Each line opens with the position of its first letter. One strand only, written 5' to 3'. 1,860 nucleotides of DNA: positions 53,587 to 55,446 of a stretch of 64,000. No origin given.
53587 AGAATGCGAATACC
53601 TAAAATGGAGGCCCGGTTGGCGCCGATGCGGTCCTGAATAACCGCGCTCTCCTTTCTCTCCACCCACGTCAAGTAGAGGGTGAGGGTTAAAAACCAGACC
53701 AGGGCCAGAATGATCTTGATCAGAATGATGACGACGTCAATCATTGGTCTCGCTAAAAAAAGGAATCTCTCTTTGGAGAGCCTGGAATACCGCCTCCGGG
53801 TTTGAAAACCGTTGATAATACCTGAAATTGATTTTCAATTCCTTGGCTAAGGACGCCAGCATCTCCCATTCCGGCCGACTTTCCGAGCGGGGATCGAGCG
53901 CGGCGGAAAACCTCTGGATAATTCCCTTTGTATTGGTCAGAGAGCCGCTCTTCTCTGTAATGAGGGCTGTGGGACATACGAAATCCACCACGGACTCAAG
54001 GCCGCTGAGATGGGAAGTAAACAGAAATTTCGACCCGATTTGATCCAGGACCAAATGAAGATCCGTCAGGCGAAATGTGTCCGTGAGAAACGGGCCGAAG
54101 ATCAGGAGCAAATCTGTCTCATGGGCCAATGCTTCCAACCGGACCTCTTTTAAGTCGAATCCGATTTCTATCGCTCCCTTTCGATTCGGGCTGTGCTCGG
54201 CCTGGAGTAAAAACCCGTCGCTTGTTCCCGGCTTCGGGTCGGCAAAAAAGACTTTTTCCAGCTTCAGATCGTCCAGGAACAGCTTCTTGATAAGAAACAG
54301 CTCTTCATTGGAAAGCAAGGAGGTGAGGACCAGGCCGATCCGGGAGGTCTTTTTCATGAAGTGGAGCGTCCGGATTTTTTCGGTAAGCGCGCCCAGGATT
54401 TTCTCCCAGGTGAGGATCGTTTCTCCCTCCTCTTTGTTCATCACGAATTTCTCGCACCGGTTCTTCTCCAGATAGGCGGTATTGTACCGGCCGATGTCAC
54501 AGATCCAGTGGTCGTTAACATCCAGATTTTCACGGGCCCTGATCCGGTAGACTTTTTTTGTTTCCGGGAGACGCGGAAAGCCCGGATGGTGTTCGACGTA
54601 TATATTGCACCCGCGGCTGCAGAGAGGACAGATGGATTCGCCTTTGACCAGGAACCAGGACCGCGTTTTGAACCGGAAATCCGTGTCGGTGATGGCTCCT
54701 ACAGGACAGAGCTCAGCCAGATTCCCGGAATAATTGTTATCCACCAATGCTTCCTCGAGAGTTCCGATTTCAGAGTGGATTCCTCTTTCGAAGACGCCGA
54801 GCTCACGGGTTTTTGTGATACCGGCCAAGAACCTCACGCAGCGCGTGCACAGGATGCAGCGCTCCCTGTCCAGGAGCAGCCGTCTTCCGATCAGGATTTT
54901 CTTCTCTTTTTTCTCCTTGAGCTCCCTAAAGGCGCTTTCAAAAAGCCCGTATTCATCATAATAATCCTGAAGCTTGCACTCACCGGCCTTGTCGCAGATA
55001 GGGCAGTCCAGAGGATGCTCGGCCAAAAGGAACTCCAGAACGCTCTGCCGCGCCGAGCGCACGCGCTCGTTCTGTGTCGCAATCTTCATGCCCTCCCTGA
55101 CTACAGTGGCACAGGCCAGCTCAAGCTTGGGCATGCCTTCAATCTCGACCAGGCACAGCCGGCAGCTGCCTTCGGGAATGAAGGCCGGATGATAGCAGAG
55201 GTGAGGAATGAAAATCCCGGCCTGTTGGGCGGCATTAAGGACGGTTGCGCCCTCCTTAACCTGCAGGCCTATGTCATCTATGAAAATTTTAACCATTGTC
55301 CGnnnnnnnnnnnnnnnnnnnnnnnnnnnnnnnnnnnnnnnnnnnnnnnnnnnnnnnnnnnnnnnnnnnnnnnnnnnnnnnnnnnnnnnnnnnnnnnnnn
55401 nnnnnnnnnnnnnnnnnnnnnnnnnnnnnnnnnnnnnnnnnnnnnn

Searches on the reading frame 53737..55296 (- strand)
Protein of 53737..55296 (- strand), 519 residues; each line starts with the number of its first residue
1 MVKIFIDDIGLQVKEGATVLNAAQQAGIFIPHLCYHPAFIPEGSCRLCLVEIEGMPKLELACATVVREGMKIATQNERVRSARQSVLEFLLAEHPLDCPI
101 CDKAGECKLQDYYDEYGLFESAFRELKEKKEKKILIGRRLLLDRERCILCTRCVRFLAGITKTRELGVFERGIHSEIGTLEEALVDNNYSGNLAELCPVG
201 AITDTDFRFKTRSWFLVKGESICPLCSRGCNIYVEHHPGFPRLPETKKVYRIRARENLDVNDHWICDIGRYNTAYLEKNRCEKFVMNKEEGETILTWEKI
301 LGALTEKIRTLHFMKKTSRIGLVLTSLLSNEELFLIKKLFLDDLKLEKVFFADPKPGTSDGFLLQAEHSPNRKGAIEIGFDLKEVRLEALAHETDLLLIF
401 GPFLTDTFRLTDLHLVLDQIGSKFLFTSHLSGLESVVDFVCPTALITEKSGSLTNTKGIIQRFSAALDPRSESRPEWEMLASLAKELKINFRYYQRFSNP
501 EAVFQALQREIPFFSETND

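Call 41: search_protein_families(library=pfam, proteins=[window:53737-55296:-])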
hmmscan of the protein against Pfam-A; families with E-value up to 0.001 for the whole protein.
window:53737-55296:- (519 aa): 7 families
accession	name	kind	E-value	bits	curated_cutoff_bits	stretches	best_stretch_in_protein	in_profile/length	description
PF22117.2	Fer4_Nqo3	-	3.6e-23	81.9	27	1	142-203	6-67/67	NADH-quinone oxidoreductase subunit 3, ferredoxin-like domain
PF13510.11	Fer2_4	-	5.3e-21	74.9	22.8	1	1-77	3-82/82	2Fe-2S iron-sulfur cluster binding domain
PF10588.14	NADH-G_4Fe-4S_3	-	1.5e-17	63.2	27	1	83-120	1-38/40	NADH-ubiquinone oxidoreductase-G iron-sulfur binding region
PF00384.28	Molybdopterin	-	9.7e-11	41.7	24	1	432-485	299-352/353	Molybdopterin oxidoreductase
PF00111.32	Fer2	-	2.4e-07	31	21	1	11-66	10-76/77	2Fe-2S iron-sulfur cluster binding domain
PF22151.2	Fer4_NDSU1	-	0.00048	20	23.8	0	221-272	6-49/51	NADH-ubiquinone oxidoreductase NDSU1/NuoG-like, 4Fe-4S domain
PF04879.21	Molybdop_Fe4S4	-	0.00084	19.7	22.7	0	221-273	6-50/55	Molybdopterin oxidoreductase Fe4S4 domain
